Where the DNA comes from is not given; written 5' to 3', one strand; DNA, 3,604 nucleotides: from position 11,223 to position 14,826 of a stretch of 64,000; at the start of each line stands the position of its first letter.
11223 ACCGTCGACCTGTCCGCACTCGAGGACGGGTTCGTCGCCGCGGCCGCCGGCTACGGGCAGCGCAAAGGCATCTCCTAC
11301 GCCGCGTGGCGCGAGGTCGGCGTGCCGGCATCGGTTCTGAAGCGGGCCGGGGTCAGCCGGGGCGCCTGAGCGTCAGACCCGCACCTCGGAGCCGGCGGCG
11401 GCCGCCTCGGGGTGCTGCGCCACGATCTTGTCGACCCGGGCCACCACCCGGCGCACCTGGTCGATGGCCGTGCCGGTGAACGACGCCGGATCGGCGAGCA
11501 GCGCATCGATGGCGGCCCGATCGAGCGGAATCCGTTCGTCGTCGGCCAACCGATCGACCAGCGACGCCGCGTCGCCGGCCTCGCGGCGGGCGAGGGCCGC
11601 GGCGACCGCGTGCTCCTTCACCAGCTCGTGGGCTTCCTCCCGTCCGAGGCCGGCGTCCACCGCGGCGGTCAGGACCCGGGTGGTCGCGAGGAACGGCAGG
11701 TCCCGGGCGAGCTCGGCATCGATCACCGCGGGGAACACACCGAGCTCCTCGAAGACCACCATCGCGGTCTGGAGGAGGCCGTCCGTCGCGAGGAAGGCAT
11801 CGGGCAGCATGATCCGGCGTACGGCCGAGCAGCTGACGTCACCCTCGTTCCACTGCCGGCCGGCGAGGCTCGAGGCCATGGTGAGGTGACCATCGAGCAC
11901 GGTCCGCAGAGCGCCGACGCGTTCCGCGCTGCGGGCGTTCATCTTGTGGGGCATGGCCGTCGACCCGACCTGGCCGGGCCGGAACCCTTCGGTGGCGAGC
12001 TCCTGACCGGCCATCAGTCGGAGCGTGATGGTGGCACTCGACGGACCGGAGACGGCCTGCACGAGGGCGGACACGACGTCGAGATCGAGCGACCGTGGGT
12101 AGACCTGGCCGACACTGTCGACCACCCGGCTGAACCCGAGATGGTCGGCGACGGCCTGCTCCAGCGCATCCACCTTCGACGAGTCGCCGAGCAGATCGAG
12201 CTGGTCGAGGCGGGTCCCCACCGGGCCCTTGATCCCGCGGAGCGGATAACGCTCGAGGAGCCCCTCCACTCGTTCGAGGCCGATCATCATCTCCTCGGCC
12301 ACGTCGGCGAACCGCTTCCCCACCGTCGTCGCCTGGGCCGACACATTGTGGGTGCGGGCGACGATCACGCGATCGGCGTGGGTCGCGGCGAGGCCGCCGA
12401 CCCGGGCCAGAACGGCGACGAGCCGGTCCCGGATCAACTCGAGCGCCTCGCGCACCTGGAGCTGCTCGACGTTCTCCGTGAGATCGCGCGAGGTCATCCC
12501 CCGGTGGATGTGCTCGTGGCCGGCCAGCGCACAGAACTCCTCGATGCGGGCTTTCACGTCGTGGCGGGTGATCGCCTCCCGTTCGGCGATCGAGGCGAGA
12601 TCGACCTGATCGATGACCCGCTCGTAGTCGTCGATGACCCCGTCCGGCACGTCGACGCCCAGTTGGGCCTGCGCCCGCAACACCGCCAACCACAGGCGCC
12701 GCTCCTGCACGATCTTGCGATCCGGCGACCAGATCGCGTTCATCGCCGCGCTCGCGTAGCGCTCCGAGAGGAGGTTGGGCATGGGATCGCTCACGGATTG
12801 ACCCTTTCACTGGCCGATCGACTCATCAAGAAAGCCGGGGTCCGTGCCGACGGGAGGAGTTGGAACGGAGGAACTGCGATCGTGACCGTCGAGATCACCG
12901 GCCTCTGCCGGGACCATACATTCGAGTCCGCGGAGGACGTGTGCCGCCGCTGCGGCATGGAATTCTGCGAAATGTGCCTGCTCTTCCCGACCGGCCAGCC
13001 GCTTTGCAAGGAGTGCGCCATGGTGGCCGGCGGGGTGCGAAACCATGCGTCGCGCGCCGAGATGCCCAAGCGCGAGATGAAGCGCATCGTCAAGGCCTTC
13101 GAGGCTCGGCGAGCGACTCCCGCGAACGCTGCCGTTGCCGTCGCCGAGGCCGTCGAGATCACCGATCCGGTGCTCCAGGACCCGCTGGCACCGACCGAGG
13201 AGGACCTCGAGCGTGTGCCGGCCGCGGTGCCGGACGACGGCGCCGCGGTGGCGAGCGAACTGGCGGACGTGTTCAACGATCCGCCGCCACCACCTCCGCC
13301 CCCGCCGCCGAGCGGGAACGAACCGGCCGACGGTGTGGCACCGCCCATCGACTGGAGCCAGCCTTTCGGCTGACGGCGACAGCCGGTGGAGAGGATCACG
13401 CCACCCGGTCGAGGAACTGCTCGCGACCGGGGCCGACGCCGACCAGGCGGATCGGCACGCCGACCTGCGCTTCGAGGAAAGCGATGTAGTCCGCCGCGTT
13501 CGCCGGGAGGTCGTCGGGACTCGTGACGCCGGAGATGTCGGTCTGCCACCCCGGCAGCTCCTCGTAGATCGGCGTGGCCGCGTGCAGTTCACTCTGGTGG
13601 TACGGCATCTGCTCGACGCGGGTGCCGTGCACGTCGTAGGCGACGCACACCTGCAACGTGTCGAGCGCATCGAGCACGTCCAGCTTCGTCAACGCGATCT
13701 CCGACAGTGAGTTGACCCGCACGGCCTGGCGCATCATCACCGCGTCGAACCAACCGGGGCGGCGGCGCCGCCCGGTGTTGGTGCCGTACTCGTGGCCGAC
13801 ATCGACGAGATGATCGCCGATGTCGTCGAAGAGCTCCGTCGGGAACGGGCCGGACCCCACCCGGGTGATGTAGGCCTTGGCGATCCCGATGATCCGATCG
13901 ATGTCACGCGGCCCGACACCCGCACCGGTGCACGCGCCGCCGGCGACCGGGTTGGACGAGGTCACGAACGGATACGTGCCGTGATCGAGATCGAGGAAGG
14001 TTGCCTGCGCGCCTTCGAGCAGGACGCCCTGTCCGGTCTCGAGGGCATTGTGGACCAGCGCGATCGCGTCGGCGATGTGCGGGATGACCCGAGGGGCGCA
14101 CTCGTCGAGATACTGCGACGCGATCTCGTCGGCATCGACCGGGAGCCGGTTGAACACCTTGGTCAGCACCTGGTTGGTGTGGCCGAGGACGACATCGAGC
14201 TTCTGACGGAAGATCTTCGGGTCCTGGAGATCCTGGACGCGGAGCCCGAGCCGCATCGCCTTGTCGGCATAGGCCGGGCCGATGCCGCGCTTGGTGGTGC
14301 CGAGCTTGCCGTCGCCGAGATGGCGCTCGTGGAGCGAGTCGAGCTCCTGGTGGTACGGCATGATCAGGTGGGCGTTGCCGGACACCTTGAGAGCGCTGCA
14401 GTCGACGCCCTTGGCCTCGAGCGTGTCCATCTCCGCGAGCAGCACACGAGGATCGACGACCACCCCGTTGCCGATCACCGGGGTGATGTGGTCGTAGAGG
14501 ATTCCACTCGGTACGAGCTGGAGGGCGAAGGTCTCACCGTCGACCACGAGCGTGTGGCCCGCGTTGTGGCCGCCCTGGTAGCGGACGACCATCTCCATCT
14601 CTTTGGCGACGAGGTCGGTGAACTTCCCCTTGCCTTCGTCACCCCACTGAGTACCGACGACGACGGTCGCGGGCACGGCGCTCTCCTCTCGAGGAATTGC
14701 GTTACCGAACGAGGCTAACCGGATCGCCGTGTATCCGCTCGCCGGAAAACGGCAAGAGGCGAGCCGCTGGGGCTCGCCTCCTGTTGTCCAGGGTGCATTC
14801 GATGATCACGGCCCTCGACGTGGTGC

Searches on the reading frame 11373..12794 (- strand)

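Call 90: search_protein_families(library=pfam, proteins=[window:11373-12794:-], max_evalue=0.0001)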
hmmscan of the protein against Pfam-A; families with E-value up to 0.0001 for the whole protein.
window:11373-12794:- (473 aa): 2 families
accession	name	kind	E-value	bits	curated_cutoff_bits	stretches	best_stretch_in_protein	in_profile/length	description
PF10397.14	ADSL_C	-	5.9e-18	65.4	32.7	1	367-450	1-79/79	Adenylosuccinate lyase C-terminus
PF00206.25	Lyase_1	-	4.8e-15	56.2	27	1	27-291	23-301/312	Lyase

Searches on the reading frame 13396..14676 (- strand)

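Call 18: search_protein_families(library=pfam, proteins=[window:13396-14676:-])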
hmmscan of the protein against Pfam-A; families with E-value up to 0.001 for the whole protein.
window:13396-14676:- (426 aa): 1 family
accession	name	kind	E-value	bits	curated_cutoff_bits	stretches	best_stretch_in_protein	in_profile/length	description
PF00709.27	Adenylsucc_synt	-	7.8e-177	588.6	27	1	5-421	1-415/416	Adenylosuccinate synthetase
